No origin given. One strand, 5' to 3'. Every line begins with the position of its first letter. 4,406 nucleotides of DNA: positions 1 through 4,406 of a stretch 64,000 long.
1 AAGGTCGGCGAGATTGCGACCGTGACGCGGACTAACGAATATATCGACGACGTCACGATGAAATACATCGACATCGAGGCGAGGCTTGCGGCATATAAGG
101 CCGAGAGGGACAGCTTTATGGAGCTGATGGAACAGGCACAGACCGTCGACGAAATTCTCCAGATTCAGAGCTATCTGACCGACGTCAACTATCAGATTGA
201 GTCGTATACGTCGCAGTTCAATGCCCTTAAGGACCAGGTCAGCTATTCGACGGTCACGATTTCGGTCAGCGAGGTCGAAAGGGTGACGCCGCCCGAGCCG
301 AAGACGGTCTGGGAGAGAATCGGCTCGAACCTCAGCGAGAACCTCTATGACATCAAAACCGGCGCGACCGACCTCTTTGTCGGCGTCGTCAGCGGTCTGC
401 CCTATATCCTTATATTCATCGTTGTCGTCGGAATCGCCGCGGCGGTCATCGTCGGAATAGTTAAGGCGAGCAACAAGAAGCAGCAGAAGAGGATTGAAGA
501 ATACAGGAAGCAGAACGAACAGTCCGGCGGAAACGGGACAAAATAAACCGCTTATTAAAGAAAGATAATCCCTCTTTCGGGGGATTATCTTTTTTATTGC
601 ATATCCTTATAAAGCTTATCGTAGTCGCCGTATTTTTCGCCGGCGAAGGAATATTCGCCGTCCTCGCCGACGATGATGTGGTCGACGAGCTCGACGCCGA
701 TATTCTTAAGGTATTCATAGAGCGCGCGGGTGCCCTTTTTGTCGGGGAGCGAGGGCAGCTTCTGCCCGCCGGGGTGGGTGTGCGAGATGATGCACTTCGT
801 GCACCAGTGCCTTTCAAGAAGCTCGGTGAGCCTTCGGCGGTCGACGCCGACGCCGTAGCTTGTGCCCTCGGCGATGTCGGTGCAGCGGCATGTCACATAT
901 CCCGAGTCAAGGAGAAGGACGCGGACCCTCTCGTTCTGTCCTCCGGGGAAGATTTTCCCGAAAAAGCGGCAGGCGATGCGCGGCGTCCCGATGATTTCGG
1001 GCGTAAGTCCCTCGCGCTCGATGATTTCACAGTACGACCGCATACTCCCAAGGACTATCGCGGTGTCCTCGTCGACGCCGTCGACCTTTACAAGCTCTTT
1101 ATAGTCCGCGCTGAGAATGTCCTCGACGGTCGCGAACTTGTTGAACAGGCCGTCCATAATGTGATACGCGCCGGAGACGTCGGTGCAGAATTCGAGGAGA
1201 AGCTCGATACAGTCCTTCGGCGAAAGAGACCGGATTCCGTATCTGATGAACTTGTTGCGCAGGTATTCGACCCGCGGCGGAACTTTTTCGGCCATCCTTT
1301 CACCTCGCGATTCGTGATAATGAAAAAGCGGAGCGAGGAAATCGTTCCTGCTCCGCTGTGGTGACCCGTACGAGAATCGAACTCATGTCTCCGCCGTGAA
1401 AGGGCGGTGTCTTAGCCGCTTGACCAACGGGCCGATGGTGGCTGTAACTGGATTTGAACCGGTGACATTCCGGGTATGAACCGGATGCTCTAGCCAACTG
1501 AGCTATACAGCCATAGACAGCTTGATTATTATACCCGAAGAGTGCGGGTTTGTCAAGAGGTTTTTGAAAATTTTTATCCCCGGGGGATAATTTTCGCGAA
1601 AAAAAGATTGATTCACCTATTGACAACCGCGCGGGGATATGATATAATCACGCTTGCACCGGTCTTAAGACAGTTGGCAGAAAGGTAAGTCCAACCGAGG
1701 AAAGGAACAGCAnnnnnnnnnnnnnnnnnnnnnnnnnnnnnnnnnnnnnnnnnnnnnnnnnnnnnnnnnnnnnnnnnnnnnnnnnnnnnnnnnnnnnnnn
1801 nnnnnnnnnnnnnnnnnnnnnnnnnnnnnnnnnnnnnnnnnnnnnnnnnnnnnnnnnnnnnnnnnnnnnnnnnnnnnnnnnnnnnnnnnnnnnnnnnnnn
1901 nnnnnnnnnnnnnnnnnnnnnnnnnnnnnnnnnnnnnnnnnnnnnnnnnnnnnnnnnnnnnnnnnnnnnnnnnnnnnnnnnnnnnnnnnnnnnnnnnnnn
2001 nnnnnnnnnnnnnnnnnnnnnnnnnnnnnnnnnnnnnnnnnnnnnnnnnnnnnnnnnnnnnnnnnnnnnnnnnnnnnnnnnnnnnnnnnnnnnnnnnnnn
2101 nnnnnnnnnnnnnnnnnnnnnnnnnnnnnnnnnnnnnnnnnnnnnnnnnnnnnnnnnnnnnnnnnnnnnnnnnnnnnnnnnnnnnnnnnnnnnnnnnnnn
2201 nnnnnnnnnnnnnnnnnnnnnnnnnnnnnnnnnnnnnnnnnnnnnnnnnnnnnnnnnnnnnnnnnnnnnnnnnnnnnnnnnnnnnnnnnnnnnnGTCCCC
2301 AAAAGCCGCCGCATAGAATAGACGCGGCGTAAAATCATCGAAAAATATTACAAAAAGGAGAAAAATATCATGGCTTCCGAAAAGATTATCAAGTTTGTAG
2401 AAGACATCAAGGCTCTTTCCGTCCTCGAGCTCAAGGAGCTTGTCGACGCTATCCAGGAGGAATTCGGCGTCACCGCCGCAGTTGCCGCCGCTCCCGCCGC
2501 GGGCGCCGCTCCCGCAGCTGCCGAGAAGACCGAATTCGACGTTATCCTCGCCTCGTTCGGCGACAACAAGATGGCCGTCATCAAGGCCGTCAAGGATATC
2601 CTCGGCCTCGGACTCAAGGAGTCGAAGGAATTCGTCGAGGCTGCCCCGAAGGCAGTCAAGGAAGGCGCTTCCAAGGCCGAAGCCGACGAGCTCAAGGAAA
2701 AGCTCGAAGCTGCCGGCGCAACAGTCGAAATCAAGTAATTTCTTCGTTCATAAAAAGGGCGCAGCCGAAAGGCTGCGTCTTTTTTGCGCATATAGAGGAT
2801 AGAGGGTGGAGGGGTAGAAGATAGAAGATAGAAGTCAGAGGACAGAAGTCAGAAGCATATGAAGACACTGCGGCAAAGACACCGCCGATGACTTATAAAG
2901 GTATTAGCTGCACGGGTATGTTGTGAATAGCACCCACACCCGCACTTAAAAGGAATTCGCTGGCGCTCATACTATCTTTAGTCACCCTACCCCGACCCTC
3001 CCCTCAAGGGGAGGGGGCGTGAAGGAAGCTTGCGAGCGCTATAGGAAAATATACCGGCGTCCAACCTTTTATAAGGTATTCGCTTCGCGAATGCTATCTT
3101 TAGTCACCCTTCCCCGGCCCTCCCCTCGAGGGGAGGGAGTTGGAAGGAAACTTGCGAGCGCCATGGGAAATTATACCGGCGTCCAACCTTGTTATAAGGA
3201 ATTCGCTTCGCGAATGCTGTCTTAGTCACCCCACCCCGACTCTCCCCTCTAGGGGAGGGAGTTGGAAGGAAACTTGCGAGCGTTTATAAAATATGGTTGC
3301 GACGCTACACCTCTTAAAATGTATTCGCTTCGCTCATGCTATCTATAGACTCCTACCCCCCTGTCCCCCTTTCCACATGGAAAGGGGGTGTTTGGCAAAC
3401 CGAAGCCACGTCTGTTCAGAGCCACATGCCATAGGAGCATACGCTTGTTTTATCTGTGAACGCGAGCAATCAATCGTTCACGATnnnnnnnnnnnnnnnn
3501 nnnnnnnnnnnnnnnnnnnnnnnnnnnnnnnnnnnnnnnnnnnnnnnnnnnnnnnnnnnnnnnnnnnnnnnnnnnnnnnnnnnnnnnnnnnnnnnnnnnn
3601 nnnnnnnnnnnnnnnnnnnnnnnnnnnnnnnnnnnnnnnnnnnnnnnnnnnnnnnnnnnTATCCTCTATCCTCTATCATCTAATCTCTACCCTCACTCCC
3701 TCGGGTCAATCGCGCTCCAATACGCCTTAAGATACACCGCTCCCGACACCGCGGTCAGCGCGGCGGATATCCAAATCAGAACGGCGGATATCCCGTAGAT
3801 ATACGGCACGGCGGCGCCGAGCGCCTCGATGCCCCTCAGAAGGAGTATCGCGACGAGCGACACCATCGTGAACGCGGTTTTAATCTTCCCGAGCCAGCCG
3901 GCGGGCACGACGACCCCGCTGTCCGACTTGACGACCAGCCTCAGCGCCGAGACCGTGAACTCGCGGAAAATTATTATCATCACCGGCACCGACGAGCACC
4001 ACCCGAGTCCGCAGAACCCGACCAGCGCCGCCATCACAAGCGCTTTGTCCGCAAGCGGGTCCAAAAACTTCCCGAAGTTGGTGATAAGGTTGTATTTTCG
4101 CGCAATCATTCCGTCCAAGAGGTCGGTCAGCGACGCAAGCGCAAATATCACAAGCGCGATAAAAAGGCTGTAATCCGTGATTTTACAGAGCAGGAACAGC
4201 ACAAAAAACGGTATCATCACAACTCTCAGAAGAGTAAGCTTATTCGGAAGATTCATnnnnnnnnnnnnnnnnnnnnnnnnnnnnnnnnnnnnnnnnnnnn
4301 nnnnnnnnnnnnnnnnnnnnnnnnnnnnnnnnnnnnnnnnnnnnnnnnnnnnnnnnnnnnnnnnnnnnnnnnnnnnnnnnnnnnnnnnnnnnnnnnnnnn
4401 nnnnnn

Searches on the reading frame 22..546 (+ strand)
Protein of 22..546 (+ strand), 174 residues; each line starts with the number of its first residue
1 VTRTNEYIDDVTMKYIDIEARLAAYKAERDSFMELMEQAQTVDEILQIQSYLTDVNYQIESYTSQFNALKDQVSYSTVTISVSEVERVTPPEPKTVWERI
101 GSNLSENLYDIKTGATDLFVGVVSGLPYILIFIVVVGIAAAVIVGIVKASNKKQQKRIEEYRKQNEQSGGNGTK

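Call 50: search_protein_families(library=pfam, max_evalue=0.00001, proteins=[window:22-546:+])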
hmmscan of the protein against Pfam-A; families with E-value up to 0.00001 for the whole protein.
window:22-546:+ (174 aa): 1 family
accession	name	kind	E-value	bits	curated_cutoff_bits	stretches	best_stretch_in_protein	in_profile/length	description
PF14257.11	DUF4349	-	1.6e-40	139.2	27.7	1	2-139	74-211/213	Domain of unknown function (DUF4349)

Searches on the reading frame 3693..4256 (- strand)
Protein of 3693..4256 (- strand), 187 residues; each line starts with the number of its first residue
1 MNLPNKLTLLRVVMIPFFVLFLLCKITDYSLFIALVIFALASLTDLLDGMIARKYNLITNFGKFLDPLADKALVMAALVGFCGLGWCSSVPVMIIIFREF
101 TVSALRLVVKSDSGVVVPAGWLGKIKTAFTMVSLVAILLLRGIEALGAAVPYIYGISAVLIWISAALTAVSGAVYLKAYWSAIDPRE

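Call 50: search_protein_families(library=pfam, max_evalue=0.00001, proteins=[window:3693-4256:-])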
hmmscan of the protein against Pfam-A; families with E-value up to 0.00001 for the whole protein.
window:3693-4256:- (187 aa): 1 family
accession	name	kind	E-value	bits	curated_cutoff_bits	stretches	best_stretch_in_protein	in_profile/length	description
PF01066.26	CDP-OH_P_transf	-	1.1e-43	149.7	22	1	1-169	1-151/152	CDP-alcohol phosphatidyltransferase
